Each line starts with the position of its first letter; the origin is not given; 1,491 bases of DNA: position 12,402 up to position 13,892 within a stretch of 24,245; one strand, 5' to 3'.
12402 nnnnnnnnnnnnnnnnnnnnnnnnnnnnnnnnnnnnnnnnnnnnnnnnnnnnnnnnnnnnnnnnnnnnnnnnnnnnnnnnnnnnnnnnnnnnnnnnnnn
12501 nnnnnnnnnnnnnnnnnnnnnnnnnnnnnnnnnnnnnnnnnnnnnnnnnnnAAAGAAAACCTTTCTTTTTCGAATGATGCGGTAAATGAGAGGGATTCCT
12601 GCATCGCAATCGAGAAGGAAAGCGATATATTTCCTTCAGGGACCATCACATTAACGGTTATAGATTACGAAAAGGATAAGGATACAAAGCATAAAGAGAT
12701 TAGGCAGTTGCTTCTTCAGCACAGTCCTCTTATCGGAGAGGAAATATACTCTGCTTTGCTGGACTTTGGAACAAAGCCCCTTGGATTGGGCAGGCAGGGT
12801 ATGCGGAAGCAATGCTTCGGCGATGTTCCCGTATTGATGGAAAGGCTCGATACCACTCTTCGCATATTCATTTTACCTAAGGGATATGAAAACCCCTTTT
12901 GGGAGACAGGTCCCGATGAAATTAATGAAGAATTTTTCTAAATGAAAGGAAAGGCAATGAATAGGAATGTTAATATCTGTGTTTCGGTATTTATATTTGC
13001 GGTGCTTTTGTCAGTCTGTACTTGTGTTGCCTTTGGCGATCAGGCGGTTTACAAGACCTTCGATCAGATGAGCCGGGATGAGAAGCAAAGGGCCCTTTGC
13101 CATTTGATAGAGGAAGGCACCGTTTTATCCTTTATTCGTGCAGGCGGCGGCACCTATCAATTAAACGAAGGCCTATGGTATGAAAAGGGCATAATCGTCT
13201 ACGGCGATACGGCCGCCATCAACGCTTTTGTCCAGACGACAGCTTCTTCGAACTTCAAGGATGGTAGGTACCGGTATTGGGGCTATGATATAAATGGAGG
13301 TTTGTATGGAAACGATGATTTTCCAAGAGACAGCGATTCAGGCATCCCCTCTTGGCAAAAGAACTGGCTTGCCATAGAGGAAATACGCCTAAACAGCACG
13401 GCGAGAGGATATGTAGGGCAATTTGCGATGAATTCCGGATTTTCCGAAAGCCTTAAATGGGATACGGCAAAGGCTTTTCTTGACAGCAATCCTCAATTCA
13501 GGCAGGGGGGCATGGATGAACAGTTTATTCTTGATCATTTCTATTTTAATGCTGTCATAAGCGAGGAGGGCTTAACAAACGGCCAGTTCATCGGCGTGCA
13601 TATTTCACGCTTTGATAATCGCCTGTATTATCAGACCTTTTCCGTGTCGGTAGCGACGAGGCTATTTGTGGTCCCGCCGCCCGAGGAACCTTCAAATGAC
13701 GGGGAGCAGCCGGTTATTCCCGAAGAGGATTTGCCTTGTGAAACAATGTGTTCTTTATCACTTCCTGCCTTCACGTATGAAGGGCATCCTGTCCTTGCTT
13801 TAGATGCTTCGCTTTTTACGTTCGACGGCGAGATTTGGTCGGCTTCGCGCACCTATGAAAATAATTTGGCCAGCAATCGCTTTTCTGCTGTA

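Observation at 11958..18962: Candidate two-partner surface-display system: small SLH anchor plus an anchorless 2000-aa passenger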

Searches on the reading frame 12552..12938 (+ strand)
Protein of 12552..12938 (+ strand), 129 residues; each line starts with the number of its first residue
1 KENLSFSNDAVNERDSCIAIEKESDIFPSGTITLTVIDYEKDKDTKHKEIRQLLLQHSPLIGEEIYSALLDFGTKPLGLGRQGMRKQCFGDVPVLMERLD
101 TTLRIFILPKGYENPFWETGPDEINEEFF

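Call 45: predict_structure(alignment_id=A2)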
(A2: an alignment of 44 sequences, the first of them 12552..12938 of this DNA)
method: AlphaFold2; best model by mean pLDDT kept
length: 129 residues; sequences in the alignment: 44
mean_pLDDT: 86.5   pTM: 0.79
mean pLDDT of the five models: 86.5, 85.4, 85.5, 84.5, 83.6
residues with pLDDT >= 90: 90; 70-90: 19; 50-70: 6; < 50: 14
segments of 3 or more residues with pLDDT < 50: 1-14
pLDDT, mean of each block of 10 residues (from residue 1): 41 59 80 94 93 96 98 96 97 96 95 87 94
secondary structure, 60 per line:
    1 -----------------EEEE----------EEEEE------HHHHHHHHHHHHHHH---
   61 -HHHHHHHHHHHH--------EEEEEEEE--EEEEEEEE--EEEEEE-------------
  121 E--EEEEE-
elements in order: E18-21 E32-36 H43-57 H62-73 E82-89 E92-99 E102-107 E124-128
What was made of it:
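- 12552..12938 (+): Tail of A, type t2: proposed receptor module for B's head. AlphaFold2 gives pLDDT 86.5 and pTM 0.79, an alpha/beta fold (call 45).
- Closest known: Cellulosome anchoring scaffoldins. Different: The tail is a predicted alpha/beta domain, not a beta-sandwich (call 45).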

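Call 49: fold_search(model_id=the predicted structure, library=pdb)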
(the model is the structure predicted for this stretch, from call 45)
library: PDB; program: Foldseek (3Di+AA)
matches with E <= 10: 1063; with E <= 0.001: 0
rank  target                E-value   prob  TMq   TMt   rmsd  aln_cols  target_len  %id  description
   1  4uro_B                4.5e-02  0.13  0.20  0.15  15.4       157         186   10  Crystal Structure of Staph GyraseB 24kDa in complex with Novobiocin (released 2014-07-30)
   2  5z4o_A                7.5e-02  0.18  0.22  0.17  12.9       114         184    7  Bacterial GyrB ATPase domain in complex with a chemical fragment (released 2018-12-12)
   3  5z9l_A                7.5e-02  0.16  0.22  0.17  13.3       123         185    9  Bacterial GyrB ATPase domain in complex with a chemical fragment (released 2018-12-12)
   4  4hz5_A                8.5e-02  0.13  0.21  0.15  12.5       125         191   10  Pyrrolopyrimidine inhibitors of dna gyrase b and topoisomerase iv, part i: structure guided discovery and optimization (released 2013-02-13)
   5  4hz5_D                9.1e-02  0.11  0.21  0.15  14.6       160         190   10  Pyrrolopyrimidine inhibitors of dna gyrase b and topoisomerase iv, part i: structure guided discovery and optimization (released 2013-02-13)
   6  6y8n_A                1.0e-01  0.14  0.22  0.16  12.2       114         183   10  Mycobacterium thermoresistibile GyrB21 in complex with Redx03863 (released 2020-08-12)
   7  6m1s_A                1.0e-01  0.13  0.20  0.14  12.8       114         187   11  The DNA Gyrase B ATP binding domain of PSEUDOMONAS AERUGINOSA in complex with compound 12o (released 2020-09-02)
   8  4uro_D                1.0e-01  0.12  0.23  0.17  15.4       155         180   10  Crystal Structure of Staph GyraseB 24kDa in complex with Novobiocin (released 2014-07-30)
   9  6y8n_B                1.1e-01  0.15  0.22  0.17  12.5       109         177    7  Mycobacterium thermoresistibile GyrB21 in complex with Redx03863 (released 2020-08-12)
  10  7ptg_A                1.1e-01  0.12  0.22  0.16  13.1       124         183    9  Pseudomonas aeruginosa DNA gyrase B 24kDa ATPase subdomain complexed with EBL2888 (released 2022-10-05)
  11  6tck_A                1.1e-01  0.09  0.19  0.14  14.6       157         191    9  Crystal structure of the ATP binding domain of S. aureus GyrB complexed with ULD-2 (released 2020-09-23)
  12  7ptg_B                1.2e-01  0.13  0.21  0.16  12.9       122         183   10  Pseudomonas aeruginosa DNA gyrase B 24kDa ATPase subdomain complexed with EBL2888 (released 2022-10-05)
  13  5z4o_B                1.3e-01  0.14  0.22  0.16  12.5       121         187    8  Bacterial GyrB ATPase domain in complex with a chemical fragment (released 2018-12-12)
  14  2k5b_MODEL_1_A        1.3e-01  0.11  0.22  0.15  13.4       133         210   14  Human CDC37-HSP90 docking model based on NMR (released 2008-12-09)
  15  4b6c_A                1.3e-01  0.15  0.22  0.18  13.4       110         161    5  Structure of the M. smegmatis GyrB ATPase domain in complex with an aminopyrazinamide (released 2013-01-23)
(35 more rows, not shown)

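Call 76: search_protein_families(library=pfam, proteins=[window:12552-12938:+], max_evalue=10)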
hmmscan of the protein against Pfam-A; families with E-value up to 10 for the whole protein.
window:12552-12938:+ (129 aa): 0 families

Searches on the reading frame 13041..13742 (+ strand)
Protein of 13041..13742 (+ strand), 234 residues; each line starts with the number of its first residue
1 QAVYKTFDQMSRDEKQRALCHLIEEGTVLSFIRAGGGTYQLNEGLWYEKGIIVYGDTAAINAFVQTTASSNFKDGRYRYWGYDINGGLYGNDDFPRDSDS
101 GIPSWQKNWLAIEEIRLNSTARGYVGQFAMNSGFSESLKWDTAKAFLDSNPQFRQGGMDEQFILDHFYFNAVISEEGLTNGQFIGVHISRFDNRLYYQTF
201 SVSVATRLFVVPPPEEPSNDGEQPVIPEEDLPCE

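Call 30: find_homologous_proteins(query=window:13041-13742:+)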
Query window:13041-13742:+ (234 aa): 6 proteins with E <= 0.001 among 194 candidates.
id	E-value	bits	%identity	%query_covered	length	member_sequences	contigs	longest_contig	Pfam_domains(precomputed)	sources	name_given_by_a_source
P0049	2.2e-72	262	55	90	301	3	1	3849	-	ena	-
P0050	1.8e-56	209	51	78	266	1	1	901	-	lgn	-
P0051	1.1e-54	204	56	69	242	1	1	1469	-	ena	-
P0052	3.0e-54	202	48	89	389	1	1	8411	-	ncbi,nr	ncbi:MAG: hypothetical protein PHC40_04970, partial [Eubacteriales bacterium]|nr:hypothetical protei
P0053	8.6e-28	116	51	52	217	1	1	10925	-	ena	-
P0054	2.9e-25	107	42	64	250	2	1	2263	-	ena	-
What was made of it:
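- Tried and rejected: Word-indexed homologue search with the head alone returned only six fragments (call 30).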

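Call 47: predict_structure(alignment_id=A3)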
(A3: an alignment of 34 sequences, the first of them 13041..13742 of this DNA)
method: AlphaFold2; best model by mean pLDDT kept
length: 234 residues; sequences in the alignment: 34
mean_pLDDT: 88.3   pTM: 0.78
mean pLDDT of the five models: 88.3, 88.0, 86.9, 86.7, 85.4
residues with pLDDT >= 90: 154; 70-90: 56; 50-70: 22; < 50: 2
segments of 3 or more residues with pLDDT < 50: none
pLDDT, mean of each block of 10 residues (from residue 1): 91 96 94 92 95 94 77 91 91 79 92 96 89 90 95 97 97 81 93 91 83 80 63 56
secondary structure, 60 per line:
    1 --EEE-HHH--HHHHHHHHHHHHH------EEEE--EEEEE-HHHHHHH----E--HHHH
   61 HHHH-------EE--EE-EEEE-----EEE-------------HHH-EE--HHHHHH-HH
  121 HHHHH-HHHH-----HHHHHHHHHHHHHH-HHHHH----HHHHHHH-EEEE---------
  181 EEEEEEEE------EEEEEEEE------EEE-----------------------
elements in order: E3-5 H12-24 E31-34 E37-41 H43-49 H57-64 E79-82 E88-90 H112-117 H119-125 H127-130 H136-149 H151-155 H160-166 E168-171 E181-188 E195-202 E209-211
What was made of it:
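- Tail and head both fold as compact domains (calls 45, 47).
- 13041..13742 (+): Head of B, type h2 (contains the NCBIfam Athe_2463 domain, about 13161-13643): proposed docking module. AlphaFold2 gives pLDDT 88.3 and pTM 0.78 (call 47).
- Closest known: Cellulosome anchoring scaffoldins. Different: The head is a 230-aa alpha/beta domain at the cargo's N-terminus, not a 70-aa calcium-binding repeat (call 47).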

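Call 50: fold_search(model_id=the predicted structure, library=pdb)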
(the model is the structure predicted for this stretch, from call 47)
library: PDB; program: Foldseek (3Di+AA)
matches with E <= 10: 427; with E <= 0.001: 0
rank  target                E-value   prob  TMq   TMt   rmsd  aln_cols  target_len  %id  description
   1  5hy6                  2.7e-01  0.33  0.13  0.21  11.1        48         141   17  Spodoptera frugiperda eukaryotic translation initiation factor EIF5A (released 2016-02-10)
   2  7oyd_t                4.1e-01  0.13  0.11  0.19  13.3        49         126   14  Cryo-EM structure of a rabbit 80S ribosome with zebrafish Dap1b (released 2022-07-20)
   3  1xa1_D                8.7e-01  0.12  0.14  0.13   3.8        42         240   19  Crystal structure of the sensor domain of BlaR1 from Staphylococcus aureus in its apo form (released 2004-09-07)
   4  8t2x_eI               8.7e-01  0.02  0.10  0.14  11.9        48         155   19  Hypomethylated yeast 80S bound with cycloheximide, P-site tRNA, A-site tRNA, messenger RNA and eIF5A, PRE (released 2024-12-11)
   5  1xa1_A                9.3e-01  0.12  0.14  0.13   3.8        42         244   19  Crystal structure of the sensor domain of BlaR1 from Staphylococcus aureus in its apo form (released 2004-09-07)
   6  8bn3_eI               9.8e-01  0.02  0.10  0.10  11.9        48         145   14  Yeast 80S, ES7s delta, eIF5A, Stm1 containing (released 2024-01-10)
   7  8c0p_A                1.0e+00  0.11  0.14  0.13   3.8        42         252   19  Crystal structure of S. aureus BlaR1 sensor domain in complex with a boronate inhibitor (released 2024-07-10)
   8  3hks_A                1.0e+00  0.08  0.12  0.18  11.2        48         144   12  Crystal structure of eukaryotic translation initiation factor eIF-5A2 from Arabidopsis thaliana (released 2009-09-29)
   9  1bkb                  1.0e+00  0.04  0.10  0.16  12.0        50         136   18  INITIATION FACTOR 5A FROM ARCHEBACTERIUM PYROBACULUM AEROPHILUM (released 1998-11-04)
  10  8i9r_CC               1.1e+00  0.01  0.08  0.07  34.7       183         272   18  Cryo-EM structure of a Chaetomium thermophilum pre-60S ribosomal subunit - State 5S RNP (released 2023-05-17)
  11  3q7v_A                1.2e+00  0.11  0.14  0.13   3.7        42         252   19  Beta-Lactam-Sensor Domain of BlaR1 (Apo) from Staphylococcus Aureus with Carboxylated Lys392 (released 2011-06-29)
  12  3uy6_A                1.2e+00  0.10  0.14  0.13   3.8        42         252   19  BlaR1 sensor domain from Staphylococcus aureus with N439V mutation (released 2012-02-08)
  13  8g5y_5A               1.2e+00  0.08  0.11  0.18  10.9        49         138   14  mRNA decoding in human is kinetically and structurally distinct from bacteria (IC state) (released 2023-04-19)
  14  1xa7_B                1.3e+00  0.10  0.14  0.13   3.8        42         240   19  Crystal structure of the benzylpenicillin-acylated BlaR1 sensor domain from Staphylococcus aureus (released 2004-09-21)
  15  8c0p_B                1.3e+00  0.10  0.14  0.13   3.8        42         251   19  Crystal structure of S. aureus BlaR1 sensor domain in complex with a boronate inhibitor (released 2024-07-10)
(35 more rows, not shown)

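Call 51: search_protein_representatives(alignment_id=A4)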
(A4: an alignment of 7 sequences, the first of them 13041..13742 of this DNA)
Query: 7 sequences, 276 profile positions. Proteins with E-value up to 0.001 (for the whole library): 97; up to 1e-10: 36; up to 1e-30: 22. The best 97 are listed.
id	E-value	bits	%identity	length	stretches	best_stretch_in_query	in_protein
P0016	8.4e-97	340.0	-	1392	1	54-274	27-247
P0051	8.6e-93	326.9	-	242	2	60-272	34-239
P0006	5.3e-92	324.3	-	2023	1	61-273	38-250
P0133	5.1e-90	317.8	-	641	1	59-272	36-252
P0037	1.4e-89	316.3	-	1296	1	100-272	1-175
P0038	2.2e-89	315.7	-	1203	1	25-271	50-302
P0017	2.5e-88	312.3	-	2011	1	69-273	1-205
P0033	3.8e-85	301.8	-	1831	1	4-273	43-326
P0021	4.8e-80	285.1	-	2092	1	23-274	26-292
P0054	1.3e-77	277.1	-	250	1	2-213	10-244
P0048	3.7e-75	269.0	-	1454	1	58-274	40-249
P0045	4.2e-71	255.7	-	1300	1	63-272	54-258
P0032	3.0e-70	252.9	-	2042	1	52-271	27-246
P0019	3.1e-67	243.1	-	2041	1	60-273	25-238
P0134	4.6e-67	242.5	-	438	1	59-272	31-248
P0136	1.3e-56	208.2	-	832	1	31-273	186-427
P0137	3.5e-44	167.5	-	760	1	33-271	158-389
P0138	2.4e-39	151.6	-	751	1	25-268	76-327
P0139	1.4e-38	149.1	-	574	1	57-269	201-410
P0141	4.2e-32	127.8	-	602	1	33-264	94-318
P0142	1.1e-30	123.2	-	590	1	35-271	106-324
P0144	3.9e-18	82.0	-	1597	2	67-169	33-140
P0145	6.2e-15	71.5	-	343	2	86-170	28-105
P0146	1.5e-14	70.3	-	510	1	84-170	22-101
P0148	6.3e-14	68.2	-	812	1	67-261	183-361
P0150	2.0e-13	66.6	-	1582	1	84-207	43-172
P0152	2.7e-12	62.9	-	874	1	86-171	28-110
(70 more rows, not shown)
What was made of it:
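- Tried and rejected: The exhaustive profile search was needed (call 51).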

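Call 52: search_protein_families(library=pfam, proteins=[P0136, P0137, P0138, P0139, P0141, P0142, P0144, P0148, P0146, P0152], max_evalue=0.001)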
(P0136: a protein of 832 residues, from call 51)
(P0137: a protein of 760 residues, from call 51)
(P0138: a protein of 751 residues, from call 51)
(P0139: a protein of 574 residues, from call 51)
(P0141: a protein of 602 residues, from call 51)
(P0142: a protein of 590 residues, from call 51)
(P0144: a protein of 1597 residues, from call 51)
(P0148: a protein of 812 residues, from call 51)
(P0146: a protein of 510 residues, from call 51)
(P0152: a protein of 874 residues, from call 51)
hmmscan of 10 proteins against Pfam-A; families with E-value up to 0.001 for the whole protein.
P0136 (832 aa): 0 families

P0137 (760 aa): 1 family
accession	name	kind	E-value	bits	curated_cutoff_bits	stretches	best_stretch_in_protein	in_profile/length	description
PF06458.18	MucBP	-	7.4e-06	27.1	23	0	458-505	12-60/63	MucBP domain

P0138 (751 aa): 0 families

P0139 (574 aa): 0 families

P0141 (602 aa): 0 families

P0142 (590 aa): 0 families

P0144 (1597 aa): 0 families

P0148 (812 aa): 1 family
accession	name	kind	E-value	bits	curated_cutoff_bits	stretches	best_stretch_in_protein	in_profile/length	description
PF07705.17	CARDB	-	1e-11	45.4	22.7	1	518-613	3-100/101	CARDB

P0146 (510 aa): 0 families

P0152 (874 aa): 0 families

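Call 54: search_protein_families(library=ncbifam, proteins=[P0136, P0137, P0144, P0145, P0146, P0148, P0150, P0152], max_evalue=0.001)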
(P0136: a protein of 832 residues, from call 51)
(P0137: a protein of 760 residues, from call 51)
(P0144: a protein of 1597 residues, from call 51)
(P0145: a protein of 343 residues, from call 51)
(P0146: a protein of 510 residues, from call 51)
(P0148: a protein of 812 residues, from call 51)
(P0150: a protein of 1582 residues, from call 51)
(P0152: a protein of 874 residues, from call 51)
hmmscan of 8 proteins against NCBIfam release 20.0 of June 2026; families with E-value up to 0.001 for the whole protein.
P0136 (832 aa): 1 family
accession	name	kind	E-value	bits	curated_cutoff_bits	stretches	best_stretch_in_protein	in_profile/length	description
NF047340.1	Athe_2463_dom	domain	8.2e-15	55.7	36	1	254-413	1-176/177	Athe_2463 domain-containing protein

P0137 (760 aa): 1 family
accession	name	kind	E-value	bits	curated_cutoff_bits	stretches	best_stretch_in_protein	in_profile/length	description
NF047340.1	Athe_2463_dom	domain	1.3e-19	71.4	36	1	220-378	1-177/177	Athe_2463 domain-containing protein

P0144 (1597 aa): 1 family
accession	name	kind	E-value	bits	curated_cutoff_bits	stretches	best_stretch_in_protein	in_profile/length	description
NF047340.1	Athe_2463_dom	domain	4e-37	128.4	36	1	66-265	1-177/177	Athe_2463 domain-containing protein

P0145 (343 aa): 1 family
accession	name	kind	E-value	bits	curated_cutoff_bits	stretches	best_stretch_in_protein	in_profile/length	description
NF047340.1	Athe_2463_dom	domain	1.9e-27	96.9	36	1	42-174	1-176/177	Athe_2463 domain-containing protein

P0146 (510 aa): 1 family
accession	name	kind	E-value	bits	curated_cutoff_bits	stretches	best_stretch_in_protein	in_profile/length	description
NF047340.1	Athe_2463_dom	domain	5.1e-25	89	36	1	38-177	1-176/177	Athe_2463 domain-containing protein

P0148 (812 aa): 1 family
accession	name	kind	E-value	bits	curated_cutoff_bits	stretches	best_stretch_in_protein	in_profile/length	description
NF047340.1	Athe_2463_dom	domain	5.6e-23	82.3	36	1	215-360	1-177/177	Athe_2463 domain-containing protein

P0150 (1582 aa): 1 family
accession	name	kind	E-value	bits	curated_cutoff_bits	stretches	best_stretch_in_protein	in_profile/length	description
NF047340.1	Athe_2463_dom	domain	5.6e-42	144.2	36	1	59-230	1-177/177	Athe_2463 domain-containing protein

P0152 (874 aa): 1 family
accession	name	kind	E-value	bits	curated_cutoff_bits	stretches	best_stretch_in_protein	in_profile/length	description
NF047340.1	Athe_2463_dom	domain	5.6e-22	79.1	36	1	42-120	1-87/177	Athe_2463 domain-containing protein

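Call 80: fold_search(model_id=the predicted structure, library=viral)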
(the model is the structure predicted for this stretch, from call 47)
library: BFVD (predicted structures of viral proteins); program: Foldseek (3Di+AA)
matches with E <= 10: 563; with E <= 0.001: 0
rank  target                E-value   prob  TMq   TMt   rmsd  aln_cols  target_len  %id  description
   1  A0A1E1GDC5            1.6e-01  0.11  0.12  0.18  14.6       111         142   17  (no name in the UniProt tables at hand)
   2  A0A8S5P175            2.6e-01  0.08  0.15  0.13  21.4       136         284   15  Uncharacterized protein [Myoviridae sp. ctLnO19]
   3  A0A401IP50            4.0e-01  0.09  0.12  0.10  17.7        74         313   12  Wsv137-like protein [Hemigrapsus takanoi nimavirus]
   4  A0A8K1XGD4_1          4.0e-01  0.04  0.12  0.03  20.5       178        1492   13  (no name in the UniProt tables at hand)
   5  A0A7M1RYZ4            4.2e-01  0.03  0.14  0.12  27.2       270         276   15  Uncharacterized protein [uncultured phage cr111_1]
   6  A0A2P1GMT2            5.7e-01  0.02  0.12  0.14  23.6       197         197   16  Matrix protein [Wenling dimarhabdovirus 1]
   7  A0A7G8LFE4            6.0e-01  0.18  0.11  0.22  12.9        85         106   18  (no name in the UniProt tables at hand)
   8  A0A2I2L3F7            6.0e-01  0.13  0.12  0.18  12.7        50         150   14  Eukaryotic translation elongation factor IF5A [Orpheovirus IHUMI-LCC2]
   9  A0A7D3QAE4            6.0e-01  0.03  0.09  0.07  12.1        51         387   25  (no name in the UniProt tables at hand)
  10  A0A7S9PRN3            6.4e-01  0.11  0.15  0.14  24.6       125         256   12  Capsid protein [Jingmen tick virus]
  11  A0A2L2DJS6            7.7e-01  0.05  0.11  0.13  14.2       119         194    8  Peptidase C19 subfamily [Acanthamoeba polyphaga mimivirus]
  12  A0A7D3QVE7            8.1e-01  0.11  0.12  0.18  13.2        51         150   10  Translation elongation factor eIF5A [Fadolivirus FV1/VV64]
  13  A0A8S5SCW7            8.1e-01  0.10  0.09  0.09  20.5        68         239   15  CHAP domain protein [Siphoviridae sp. ctrCv3]
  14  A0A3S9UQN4            8.1e-01  0.08  0.11  0.20  17.2        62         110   13  Uncharacterized protein [Mycobacterium phage DrLupo]
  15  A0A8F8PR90            8.6e-01  0.12  0.11  0.19  19.0        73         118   16  Uncharacterized protein [Clandestinovirus]
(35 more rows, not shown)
